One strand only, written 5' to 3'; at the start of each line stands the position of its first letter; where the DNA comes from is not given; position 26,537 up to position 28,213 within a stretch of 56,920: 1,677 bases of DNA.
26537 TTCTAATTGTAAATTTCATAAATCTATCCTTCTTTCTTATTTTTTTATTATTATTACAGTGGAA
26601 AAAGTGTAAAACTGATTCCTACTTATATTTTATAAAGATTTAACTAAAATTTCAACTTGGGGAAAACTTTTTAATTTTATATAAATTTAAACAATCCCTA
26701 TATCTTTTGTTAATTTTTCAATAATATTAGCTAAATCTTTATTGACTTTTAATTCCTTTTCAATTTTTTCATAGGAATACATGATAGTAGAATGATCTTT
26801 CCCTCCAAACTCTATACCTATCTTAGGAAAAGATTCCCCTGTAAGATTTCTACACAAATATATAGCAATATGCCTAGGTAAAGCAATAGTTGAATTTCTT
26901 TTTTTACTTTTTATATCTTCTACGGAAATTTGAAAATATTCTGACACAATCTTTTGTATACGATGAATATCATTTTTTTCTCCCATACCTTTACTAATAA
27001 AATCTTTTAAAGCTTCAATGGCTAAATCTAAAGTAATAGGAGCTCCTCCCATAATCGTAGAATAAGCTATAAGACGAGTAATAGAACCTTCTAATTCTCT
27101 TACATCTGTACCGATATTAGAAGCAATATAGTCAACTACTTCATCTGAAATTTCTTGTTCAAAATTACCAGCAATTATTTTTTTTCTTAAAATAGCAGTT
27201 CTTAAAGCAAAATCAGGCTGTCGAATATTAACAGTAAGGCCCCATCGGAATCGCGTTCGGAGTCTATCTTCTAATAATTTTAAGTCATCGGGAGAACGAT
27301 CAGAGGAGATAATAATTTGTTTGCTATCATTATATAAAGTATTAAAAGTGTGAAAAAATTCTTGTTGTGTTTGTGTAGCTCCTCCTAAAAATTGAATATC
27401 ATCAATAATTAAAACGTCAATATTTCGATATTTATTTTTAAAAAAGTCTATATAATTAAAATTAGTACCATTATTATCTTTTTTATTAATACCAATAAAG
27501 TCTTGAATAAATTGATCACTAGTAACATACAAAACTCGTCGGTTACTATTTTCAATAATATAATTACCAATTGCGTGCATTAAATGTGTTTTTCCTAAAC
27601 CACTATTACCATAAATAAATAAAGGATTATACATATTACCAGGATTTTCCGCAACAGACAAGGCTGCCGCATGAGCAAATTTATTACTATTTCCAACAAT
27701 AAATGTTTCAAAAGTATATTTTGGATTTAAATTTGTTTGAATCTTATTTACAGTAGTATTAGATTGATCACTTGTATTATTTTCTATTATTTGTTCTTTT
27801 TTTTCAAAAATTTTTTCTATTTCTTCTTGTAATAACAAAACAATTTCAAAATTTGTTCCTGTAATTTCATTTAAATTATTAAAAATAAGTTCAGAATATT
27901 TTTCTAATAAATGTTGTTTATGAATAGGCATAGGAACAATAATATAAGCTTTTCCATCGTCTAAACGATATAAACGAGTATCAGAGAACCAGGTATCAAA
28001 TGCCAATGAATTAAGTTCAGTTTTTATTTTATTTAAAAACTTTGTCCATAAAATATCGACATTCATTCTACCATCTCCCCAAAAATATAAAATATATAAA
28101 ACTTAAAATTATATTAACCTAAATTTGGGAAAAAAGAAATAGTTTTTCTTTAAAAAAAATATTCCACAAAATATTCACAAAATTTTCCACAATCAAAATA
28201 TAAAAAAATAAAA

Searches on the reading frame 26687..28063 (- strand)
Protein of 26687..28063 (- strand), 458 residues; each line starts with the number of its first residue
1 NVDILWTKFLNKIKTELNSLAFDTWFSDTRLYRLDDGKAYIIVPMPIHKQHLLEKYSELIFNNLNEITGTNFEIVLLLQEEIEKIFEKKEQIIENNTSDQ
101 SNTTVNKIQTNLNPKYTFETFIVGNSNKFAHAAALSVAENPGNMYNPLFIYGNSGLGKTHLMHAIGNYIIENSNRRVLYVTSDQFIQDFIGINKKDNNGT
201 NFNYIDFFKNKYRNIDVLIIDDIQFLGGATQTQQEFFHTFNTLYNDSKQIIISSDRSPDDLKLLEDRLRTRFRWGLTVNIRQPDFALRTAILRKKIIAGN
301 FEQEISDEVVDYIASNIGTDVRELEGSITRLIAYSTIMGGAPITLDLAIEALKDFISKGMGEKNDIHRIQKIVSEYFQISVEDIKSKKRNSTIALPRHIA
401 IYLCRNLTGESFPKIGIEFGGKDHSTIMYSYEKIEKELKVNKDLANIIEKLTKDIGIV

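Call 51: find_homologous_proteins(query=window:26687-28063:-, max_evalue=1e-30)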
Query window:26687-28063:- (458 aa): 8000 proteins with E <= 1e-30 among 8000 candidates; the best 120 are listed.
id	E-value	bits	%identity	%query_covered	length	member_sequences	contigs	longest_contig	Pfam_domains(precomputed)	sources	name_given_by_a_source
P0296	0.0e+0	1013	100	100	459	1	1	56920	PF11638.14,PF01695.24,PF00308.25,PF08299.18,PF00004.36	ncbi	-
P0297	9.1e-247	837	82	100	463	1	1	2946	PF11638.14,PF01695.24,PF00308.25,PF08299.18,PF00004.36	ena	-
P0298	9.5e-247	837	82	100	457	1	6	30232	PF11638.14,PF01695.24,PF00308.25,PF08299.18,PF00004.36,PF13401.13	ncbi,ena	-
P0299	1.3e-246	837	82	100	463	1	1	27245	PF11638.14,PF01695.24,PF00308.25,PF08299.18,PF00004.36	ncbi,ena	-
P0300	2.6e-246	836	82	100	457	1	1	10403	PF11638.14,PF01695.24,PF00308.25,PF08299.18,PF00004.36,PF13401.13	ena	-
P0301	5.5e-246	835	81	100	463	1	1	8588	PF11638.14,PF01695.24,PF00308.25,PF08299.18,PF00004.36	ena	-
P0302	9.5e-246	834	82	100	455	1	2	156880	PF11638.14,PF01695.24,PF00308.25,PF08299.18,PF00004.36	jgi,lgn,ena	-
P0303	5.1e-245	832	82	100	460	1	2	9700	PF11638.14,PF01695.24,PF00308.25,PF08299.18,PF00004.36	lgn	-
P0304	1.4e-244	830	82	100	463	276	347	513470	PF11638.14,PF01695.24,PF00308.25,PF08299.18,PF00004.36,PF13401.13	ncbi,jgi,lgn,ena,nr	ncbi:MAG TPA: chromosomal replication initiator protein DnaA [Candidatus Faecimonas intestinavium]|n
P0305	4.9e-243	825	82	100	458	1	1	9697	PF13173.13,PF11638.14,PF01695.24,PF00308.25,PF08299.18,PF00004.36,PF13401.13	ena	-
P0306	8.4e-243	824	81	100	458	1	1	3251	PF11638.14,PF01695.24,PF00308.25,PF08299.18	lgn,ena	-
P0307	9.7e-243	824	81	100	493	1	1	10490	PF13173.13,PF11638.14,PF01695.24,PF00308.25,PF08299.18,PF00004.36,PF13401.13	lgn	-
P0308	4.9e-242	822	81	100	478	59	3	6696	PF13173.13,PF11638.14,PF01695.24,PF00308.25,PF08299.18,PF13401.13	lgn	-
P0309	5.3e-242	822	81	100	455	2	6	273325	PF11638.14,PF01695.24,PF00308.25,PF08299.18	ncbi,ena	-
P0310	2.1e-241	820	81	100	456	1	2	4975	PF11638.14,PF01695.24,PF00308.25,PF08299.18,PF13401.13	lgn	-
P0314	1.7e-240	817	80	100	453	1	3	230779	PF11638.14,PF01695.24,PF00308.25,PF08299.18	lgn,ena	-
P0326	1.9e-239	813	80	100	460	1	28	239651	PF11638.14,PF01695.24,PF00308.25,PF08299.18,PF00004.36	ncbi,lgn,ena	-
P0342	4.9e-238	809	78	100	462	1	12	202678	PF13173.13,PF11638.14,PF01695.24,PF00308.25,PF08299.18,PF00004.36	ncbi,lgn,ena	-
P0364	3.8e-235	799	78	100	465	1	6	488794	PF11638.14,PF01695.24,PF00308.25,PF08299.18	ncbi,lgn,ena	-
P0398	5.8e-234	795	78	100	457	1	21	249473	PF13173.13,PF11638.14,PF01695.24,PF00308.25,PF08299.18,PF13401.13,PF01637.25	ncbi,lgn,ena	-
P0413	2.4e-233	793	78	100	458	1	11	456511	PF11638.14,PF01695.24,PF00308.25,PF08299.18,PF00004.36,PF13401.13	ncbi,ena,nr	ncbi:MAG: chromosomal replication initiator protein DnaA [Bacilli bacterium]|nr:chromosomal replicat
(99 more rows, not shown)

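Call 52: find_encoding_contigs(protein=P0304, flank=10000, max_places=2)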
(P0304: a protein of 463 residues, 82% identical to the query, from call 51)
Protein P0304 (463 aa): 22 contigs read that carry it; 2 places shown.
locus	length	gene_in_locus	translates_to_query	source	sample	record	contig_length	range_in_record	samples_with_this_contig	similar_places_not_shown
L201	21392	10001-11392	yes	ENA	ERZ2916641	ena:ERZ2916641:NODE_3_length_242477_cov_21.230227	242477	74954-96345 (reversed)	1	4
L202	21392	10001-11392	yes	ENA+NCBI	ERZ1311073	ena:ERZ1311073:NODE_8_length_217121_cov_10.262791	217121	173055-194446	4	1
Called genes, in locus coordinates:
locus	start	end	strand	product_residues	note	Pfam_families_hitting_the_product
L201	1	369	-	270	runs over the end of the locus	PF21088:MS_channel_1st, PF00924:MS_channel_2nd, PF21082:MS_channel_3rd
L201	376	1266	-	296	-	PF02195:ParB_N, PF08535:KorB (faint), PF07506:RepB (faint), PF17762:HTH_ParB, PF01381:HTH_3 (weak)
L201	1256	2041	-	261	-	PF00142:Fer4_NifH, PF01656:CbiA, PF02374:ArsA_ATPase (weak), PF06564:CBP_BcsQ, PF09140:MipZ, PF10609:ParA, PF13614:AAA_31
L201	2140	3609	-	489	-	PF02195:ParB_N, PF17762:HTH_ParB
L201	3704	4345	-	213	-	PF02527:GidB, PF13847:Methyltransf_31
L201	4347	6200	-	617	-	PF00890:FAD_binding_2 (faint), PF01134:GIDA, PF03486:HI0933_like (faint), PF07992:Pyr_redox_2 (weak), PF12831:FAD_oxidored (weak), PF21680:GIDA_C_1st, PF13932:SAM_GIDA_C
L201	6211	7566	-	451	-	PF10396:TrmE_N, PF12631:MnmE_helical, PF00071:Ras (weak), PF01926:MMR_HSR1, PF02421:FeoB_N, PF04548:AIG1 (weak)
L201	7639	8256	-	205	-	PF01424:R3H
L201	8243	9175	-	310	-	PF02096:60KD_IMP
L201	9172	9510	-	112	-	PF00825:Ribonuclease_P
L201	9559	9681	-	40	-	PF00468:Ribosomal_L34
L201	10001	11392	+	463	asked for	PF11638:DnaA_N, PF01695:IstB_IS21 (weak), PF00308:Bac_DnaA, PF00004:AAA (faint), PF13401:AAA_22 (faint), PF08299:Bac_DnaA_C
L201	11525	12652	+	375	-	PF00712:DNA_pol3_beta, PF02767:DNA_pol3_beta_2 (weak), PF00712:DNA_pol3_beta (weak), PF02767:DNA_pol3_beta_2, PF02768:DNA_pol3_beta_3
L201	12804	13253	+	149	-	PF06338:ComK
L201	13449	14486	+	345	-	PF02463:SMC_N, PF13304:AAA_21 (faint)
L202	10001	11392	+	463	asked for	PF11638:DnaA_N, PF01695:IstB_IS21 (weak), PF00308:Bac_DnaA, PF00004:AAA (faint), PF13401:AAA_22 (faint), PF08299:Bac_DnaA_C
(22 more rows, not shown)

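Call 53: find_encoding_contigs(protein=P0309, flank=10000, max_places=1)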
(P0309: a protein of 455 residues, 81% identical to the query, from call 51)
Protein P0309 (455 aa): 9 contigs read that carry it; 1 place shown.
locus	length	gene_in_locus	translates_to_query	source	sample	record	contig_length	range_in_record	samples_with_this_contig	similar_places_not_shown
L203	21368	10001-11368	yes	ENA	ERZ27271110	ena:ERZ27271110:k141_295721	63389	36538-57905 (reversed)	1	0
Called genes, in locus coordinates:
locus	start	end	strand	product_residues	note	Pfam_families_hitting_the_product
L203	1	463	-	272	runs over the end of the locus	PF21088:MS_channel_1st, PF00924:MS_channel_2nd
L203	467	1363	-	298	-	PF02195:ParB_N, PF17762:HTH_ParB, PF01381:HTH_3 (faint)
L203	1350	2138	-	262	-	PF00142:Fer4_NifH, PF01656:CbiA, PF02374:ArsA_ATPase (weak), PF06564:CBP_BcsQ (faint), PF09140:MipZ, PF10609:ParA, PF13614:AAA_31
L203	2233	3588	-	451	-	PF02195:ParB_N, PF08535:KorB (faint), PF17762:HTH_ParB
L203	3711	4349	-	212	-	PF02527:GidB, PF13847:Methyltransf_31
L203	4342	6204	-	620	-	PF00890:FAD_binding_2 (faint), PF01134:GIDA, PF03486:HI0933_like (faint), PF07992:Pyr_redox_2, PF12831:FAD_oxidored (weak), PF21680:GIDA_C_1st, PF13932:SAM_GIDA_C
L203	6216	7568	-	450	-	PF10396:TrmE_N, PF00350:Dynamin_N (faint), PF12631:MnmE_helical, PF01926:MMR_HSR1, PF02421:FeoB_N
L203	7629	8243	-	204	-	PF13083:KH_KhpA-B (weak), PF01424:R3H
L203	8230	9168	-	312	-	PF02096:60KD_IMP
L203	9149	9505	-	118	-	PF00825:Ribonuclease_P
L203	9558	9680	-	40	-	PF00468:Ribosomal_L34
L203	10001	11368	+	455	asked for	PF11638:DnaA_N, PF01695:IstB_IS21, PF00308:Bac_DnaA, PF08299:Bac_DnaA_C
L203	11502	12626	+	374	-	PF00712:DNA_pol3_beta, PF02767:DNA_pol3_beta_2 (weak), PF00712:DNA_pol3_beta (weak), PF02767:DNA_pol3_beta_2, PF02768:DNA_pol3_beta_3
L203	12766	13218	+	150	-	PF06338:ComK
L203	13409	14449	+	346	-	PF02463:SMC_N, PF13304:AAA_21 (faint)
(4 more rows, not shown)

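Call 54: find_encoding_contigs(protein=P0364, flank=10000, max_places=1)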
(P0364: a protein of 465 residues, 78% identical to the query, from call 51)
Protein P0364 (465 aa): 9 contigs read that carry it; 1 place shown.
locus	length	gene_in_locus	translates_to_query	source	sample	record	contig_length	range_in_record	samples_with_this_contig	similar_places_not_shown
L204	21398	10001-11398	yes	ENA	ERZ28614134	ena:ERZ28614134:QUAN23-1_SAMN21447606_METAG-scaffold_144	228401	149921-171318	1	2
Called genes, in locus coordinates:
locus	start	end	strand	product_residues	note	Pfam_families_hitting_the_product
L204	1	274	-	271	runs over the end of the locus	PF21088:MS_channel_1st, PF00924:MS_channel_2nd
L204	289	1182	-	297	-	PF02195:ParB_N, PF17762:HTH_ParB, PF23552:ParB_C (weak)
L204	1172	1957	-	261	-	PF00142:Fer4_NifH, PF01656:CbiA, PF02374:ArsA_ATPase, PF06564:CBP_BcsQ, PF09140:MipZ, PF10609:ParA, PF13614:AAA_31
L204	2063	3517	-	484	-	PF02195:ParB_N, PF17762:HTH_ParB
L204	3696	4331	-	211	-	PF02527:GidB, PF13847:Methyltransf_31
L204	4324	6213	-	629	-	PF00890:FAD_binding_2 (faint), PF01134:GIDA, PF07992:Pyr_redox_2 (faint), PF21680:GIDA_C_1st, PF13932:SAM_GIDA_C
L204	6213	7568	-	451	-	PF10396:TrmE_N, PF12631:MnmE_helical, PF01926:MMR_HSR1, PF02421:FeoB_N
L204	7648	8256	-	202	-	PF01424:R3H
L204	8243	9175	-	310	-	PF02096:60KD_IMP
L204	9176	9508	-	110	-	PF00825:Ribonuclease_P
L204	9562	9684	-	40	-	PF00468:Ribosomal_L34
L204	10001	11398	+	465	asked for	PF11638:DnaA_N, PF01695:IstB_IS21, PF00308:Bac_DnaA, PF08299:Bac_DnaA_C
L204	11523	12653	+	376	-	PF00712:DNA_pol3_beta, PF02767:DNA_pol3_beta_2, PF02768:DNA_pol3_beta_3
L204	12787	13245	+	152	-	PF06338:ComK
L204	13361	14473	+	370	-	PF02463:SMC_N, PF13175:AAA_15, PF13476:AAA_23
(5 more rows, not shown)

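Call 55: find_encoding_contigs(protein=P0413, flank=10000, max_places=1)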
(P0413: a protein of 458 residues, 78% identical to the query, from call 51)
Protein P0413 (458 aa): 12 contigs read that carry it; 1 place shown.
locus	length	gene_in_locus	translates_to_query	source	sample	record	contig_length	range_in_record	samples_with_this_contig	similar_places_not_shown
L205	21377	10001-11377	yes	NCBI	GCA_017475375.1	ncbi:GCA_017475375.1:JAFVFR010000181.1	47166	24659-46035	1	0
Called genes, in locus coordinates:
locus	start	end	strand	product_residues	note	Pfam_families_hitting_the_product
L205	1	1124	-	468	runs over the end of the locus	PF02195:ParB_N, PF17762:HTH_ParB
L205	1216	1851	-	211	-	PF02527:GidB, PF13847:Methyltransf_31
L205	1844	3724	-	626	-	PF00890:FAD_binding_2 (faint), PF01134:GIDA, PF07992:Pyr_redox_2 (faint), PF21680:GIDA_C_1st, PF13932:SAM_GIDA_C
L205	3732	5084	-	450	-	PF10396:TrmE_N, PF12631:MnmE_helical, PF00071:Ras (weak), PF01926:MMR_HSR1, PF02421:FeoB_N, PF08477:Roc (faint)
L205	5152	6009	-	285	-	PF04280:Tim44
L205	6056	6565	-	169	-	PF04280:Tim44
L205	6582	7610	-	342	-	PF04280:Tim44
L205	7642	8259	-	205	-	PF13083:KH_KhpA-B (faint), PF01424:R3H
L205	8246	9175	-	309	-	PF02096:60KD_IMP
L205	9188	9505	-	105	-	PF00825:Ribonuclease_P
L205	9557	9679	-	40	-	PF00468:Ribosomal_L34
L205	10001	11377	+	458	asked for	PF11638:DnaA_N, PF00308:Bac_DnaA, PF01695:IstB_IS21 (weak), PF13401:AAA_22 (faint), PF00004:AAA (faint), PF08299:Bac_DnaA_C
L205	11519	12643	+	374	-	PF00712:DNA_pol3_beta, PF02767:DNA_pol3_beta_2 (weak), PF00712:DNA_pol3_beta (weak), PF02767:DNA_pol3_beta_2, PF02768:DNA_pol3_beta_3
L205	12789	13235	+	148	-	PF06338:ComK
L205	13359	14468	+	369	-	PF02463:SMC_N, PF13175:AAA_15 (faint), PF13304:AAA_21 (faint)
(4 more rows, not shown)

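Call 57: find_encoding_contigs(protein=P0314, flank=10000, max_places=1)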
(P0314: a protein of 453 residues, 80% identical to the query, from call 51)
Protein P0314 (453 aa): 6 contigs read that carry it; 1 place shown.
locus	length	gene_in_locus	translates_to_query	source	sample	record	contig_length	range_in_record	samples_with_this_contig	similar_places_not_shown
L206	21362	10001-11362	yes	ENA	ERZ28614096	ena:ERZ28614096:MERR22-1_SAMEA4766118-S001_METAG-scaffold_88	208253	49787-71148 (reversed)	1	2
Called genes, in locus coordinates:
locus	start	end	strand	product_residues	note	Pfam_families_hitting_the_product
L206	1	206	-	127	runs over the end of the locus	-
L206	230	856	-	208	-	PF06013:WXG100 (weak)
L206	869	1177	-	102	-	PF06013:WXG100 (weak)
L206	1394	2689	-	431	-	PF02195:ParB_N, PF17762:HTH_ParB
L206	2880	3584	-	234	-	-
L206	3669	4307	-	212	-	PF02527:GidB, PF05175:MTS (faint), PF13847:Methyltransf_31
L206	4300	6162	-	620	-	PF00890:FAD_binding_2 (faint), PF01134:GIDA, PF07992:Pyr_redox_2 (faint), PF21680:GIDA_C_1st, PF13932:SAM_GIDA_C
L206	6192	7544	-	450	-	PF00350:Dynamin_N (faint), PF10396:TrmE_N, PF12631:MnmE_helical, PF00071:Ras (faint), PF01926:MMR_HSR1, PF02421:FeoB_N, PF04548:AIG1 (faint)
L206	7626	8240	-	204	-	PF14804:Jag_N (weak), PF07650:KH_2 (weak), PF01424:R3H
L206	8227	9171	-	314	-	PF02096:60KD_IMP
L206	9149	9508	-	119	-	PF00825:Ribonuclease_P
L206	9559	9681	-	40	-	-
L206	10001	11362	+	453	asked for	PF11638:DnaA_N (weak), PF01695:IstB_IS21 (weak), PF00308:Bac_DnaA, PF08299:Bac_DnaA_C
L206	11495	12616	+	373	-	PF00712:DNA_pol3_beta, PF02767:DNA_pol3_beta_2 (weak), PF00712:DNA_pol3_beta (weak), PF02767:DNA_pol3_beta_2, PF02768:DNA_pol3_beta_3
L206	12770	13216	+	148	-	PF06338:ComK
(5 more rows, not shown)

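Call 58: find_encoding_contigs(protein=P0326, flank=10000, max_places=1)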
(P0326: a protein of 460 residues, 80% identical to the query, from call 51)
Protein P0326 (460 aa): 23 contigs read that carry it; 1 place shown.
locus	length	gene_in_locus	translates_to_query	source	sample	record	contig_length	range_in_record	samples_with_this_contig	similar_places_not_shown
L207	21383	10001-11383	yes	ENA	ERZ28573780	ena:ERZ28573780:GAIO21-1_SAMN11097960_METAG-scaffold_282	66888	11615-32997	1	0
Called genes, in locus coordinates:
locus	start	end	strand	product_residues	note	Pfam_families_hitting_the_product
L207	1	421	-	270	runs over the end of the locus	PF21088:MS_channel_1st, PF00924:MS_channel_2nd, PF21082:MS_channel_3rd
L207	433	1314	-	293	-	PF02195:ParB_N, PF17762:HTH_ParB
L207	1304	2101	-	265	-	PF00142:Fer4_NifH, PF01656:CbiA, PF02374:ArsA_ATPase (weak), PF06564:CBP_BcsQ, PF09140:MipZ, PF10609:ParA, PF13614:AAA_31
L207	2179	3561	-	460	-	PF02195:ParB_N, PF17762:HTH_ParB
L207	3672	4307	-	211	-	PF02527:GidB, PF13847:Methyltransf_31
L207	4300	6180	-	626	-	PF00890:FAD_binding_2 (faint), PF01134:GIDA, PF07992:Pyr_redox_2 (faint), PF21680:GIDA_C_1st, PF13932:SAM_GIDA_C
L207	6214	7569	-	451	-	PF10396:TrmE_N, PF12631:MnmE_helical, PF00071:Ras (weak), PF01926:MMR_HSR1, PF02421:FeoB_N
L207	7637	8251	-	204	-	PF13083:KH_KhpA-B (faint), PF01424:R3H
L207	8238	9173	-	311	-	PF02096:60KD_IMP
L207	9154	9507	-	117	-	PF00825:Ribonuclease_P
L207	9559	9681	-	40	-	PF00468:Ribosomal_L34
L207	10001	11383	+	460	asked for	PF11638:DnaA_N, PF01695:IstB_IS21, PF00308:Bac_DnaA, PF00004:AAA (faint), PF08299:Bac_DnaA_C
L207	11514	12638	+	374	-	PF00712:DNA_pol3_beta, PF02767:DNA_pol3_beta_2 (weak), PF00712:DNA_pol3_beta (weak), PF02767:DNA_pol3_beta_2, PF02768:DNA_pol3_beta_3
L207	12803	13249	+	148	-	PF06338:ComK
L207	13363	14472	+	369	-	PF02463:SMC_N, PF13175:AAA_15 (weak), PF13476:AAA_23 (weak)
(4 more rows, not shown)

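Call 59: find_encoding_contigs(protein=P0342, flank=10000, max_places=1)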
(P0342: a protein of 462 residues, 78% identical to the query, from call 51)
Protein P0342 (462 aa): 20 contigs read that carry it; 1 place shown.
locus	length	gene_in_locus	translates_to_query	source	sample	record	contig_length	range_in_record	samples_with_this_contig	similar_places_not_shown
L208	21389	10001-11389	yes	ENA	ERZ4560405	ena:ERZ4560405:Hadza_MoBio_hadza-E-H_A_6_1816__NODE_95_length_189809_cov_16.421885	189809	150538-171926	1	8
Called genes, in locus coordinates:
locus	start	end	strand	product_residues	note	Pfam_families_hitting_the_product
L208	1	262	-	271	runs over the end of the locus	PF21088:MS_channel_1st, PF00924:MS_channel_2nd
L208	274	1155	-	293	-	PF02195:ParB_N, PF17762:HTH_ParB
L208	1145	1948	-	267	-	PF02374:ArsA_ATPase (weak), PF06564:CBP_BcsQ (faint), PF09140:MipZ (weak), PF10609:ParA, PF13614:AAA_31, PF00142:Fer4_NifH, PF01656:CbiA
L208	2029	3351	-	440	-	PF02195:ParB_N, PF17762:HTH_ParB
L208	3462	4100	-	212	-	PF02527:GidB, PF13847:Methyltransf_31 (weak)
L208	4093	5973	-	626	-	PF00890:FAD_binding_2 (faint), PF01134:GIDA, PF07992:Pyr_redox_2 (weak), PF12831:FAD_oxidored (weak), PF21680:GIDA_C_1st, PF13932:SAM_GIDA_C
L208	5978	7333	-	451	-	PF10396:TrmE_N, PF12631:MnmE_helical, PF00009:GTP_EFTU (faint), PF00071:Ras (weak), PF01926:MMR_HSR1, PF02421:FeoB_N, PF04548:AIG1 (weak)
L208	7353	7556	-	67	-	-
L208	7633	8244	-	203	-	PF13083:KH_KhpA-B (faint), PF01424:R3H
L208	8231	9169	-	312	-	PF02096:60KD_IMP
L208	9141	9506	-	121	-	PF00825:Ribonuclease_P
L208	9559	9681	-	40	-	PF00468:Ribosomal_L34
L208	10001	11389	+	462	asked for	PF11638:DnaA_N, PF00308:Bac_DnaA, PF01695:IstB_IS21 (weak), PF00004:AAA (weak), PF13173:AAA_14 (faint), PF08299:Bac_DnaA_C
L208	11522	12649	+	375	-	PF00712:DNA_pol3_beta, PF02767:DNA_pol3_beta_2, PF02768:DNA_pol3_beta_3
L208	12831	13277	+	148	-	PF06338:ComK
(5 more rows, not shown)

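Call 60: find_encoding_contigs(protein=P0398, flank=10000, max_places=1)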
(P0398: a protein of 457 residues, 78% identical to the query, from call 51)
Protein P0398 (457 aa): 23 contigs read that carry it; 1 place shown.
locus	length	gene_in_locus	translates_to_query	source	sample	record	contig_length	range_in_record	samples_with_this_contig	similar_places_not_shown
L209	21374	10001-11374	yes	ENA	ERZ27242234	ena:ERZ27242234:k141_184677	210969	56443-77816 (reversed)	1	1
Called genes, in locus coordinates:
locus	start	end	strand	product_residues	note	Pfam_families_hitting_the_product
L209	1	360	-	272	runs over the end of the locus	PF21088:MS_channel_1st, PF00924:MS_channel_2nd, PF21082:MS_channel_3rd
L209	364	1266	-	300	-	PF02195:ParB_N, PF17762:HTH_ParB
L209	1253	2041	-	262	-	PF00142:Fer4_NifH, PF01656:CbiA, PF02374:ArsA_ATPase, PF06564:CBP_BcsQ (faint), PF09140:MipZ (weak), PF10609:ParA, PF13614:AAA_31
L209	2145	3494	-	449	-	PF02195:ParB_N, PF17762:HTH_ParB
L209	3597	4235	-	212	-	PF02527:GidB, PF13847:Methyltransf_31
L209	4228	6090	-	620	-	PF00890:FAD_binding_2 (faint), PF01134:GIDA, PF07992:Pyr_redox_2 (weak), PF12831:FAD_oxidored (faint), PF21680:GIDA_C_1st, PF13932:SAM_GIDA_C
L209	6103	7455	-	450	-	PF10396:TrmE_N, PF00350:Dynamin_N (faint), PF12631:MnmE_helical, PF01926:MMR_HSR1, PF02421:FeoB_N, PF04548:AIG1 (weak)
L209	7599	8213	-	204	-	PF13083:KH_KhpA-B (weak), PF07650:KH_2 (weak), PF01424:R3H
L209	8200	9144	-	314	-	PF02096:60KD_IMP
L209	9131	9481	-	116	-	PF00825:Ribonuclease_P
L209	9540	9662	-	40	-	PF00468:Ribosomal_L34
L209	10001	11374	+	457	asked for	PF11638:DnaA_N, PF01695:IstB_IS21 (weak), PF00308:Bac_DnaA, PF01637:ATPase_2 (faint), PF13173:AAA_14 (faint), PF13401:AAA_22 (weak), PF08299:Bac_DnaA_C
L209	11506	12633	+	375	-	PF00712:DNA_pol3_beta, PF02767:DNA_pol3_beta_2, PF02768:DNA_pol3_beta_3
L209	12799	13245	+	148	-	PF06338:ComK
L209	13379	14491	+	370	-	PF02463:SMC_N, PF13304:AAA_21 (faint)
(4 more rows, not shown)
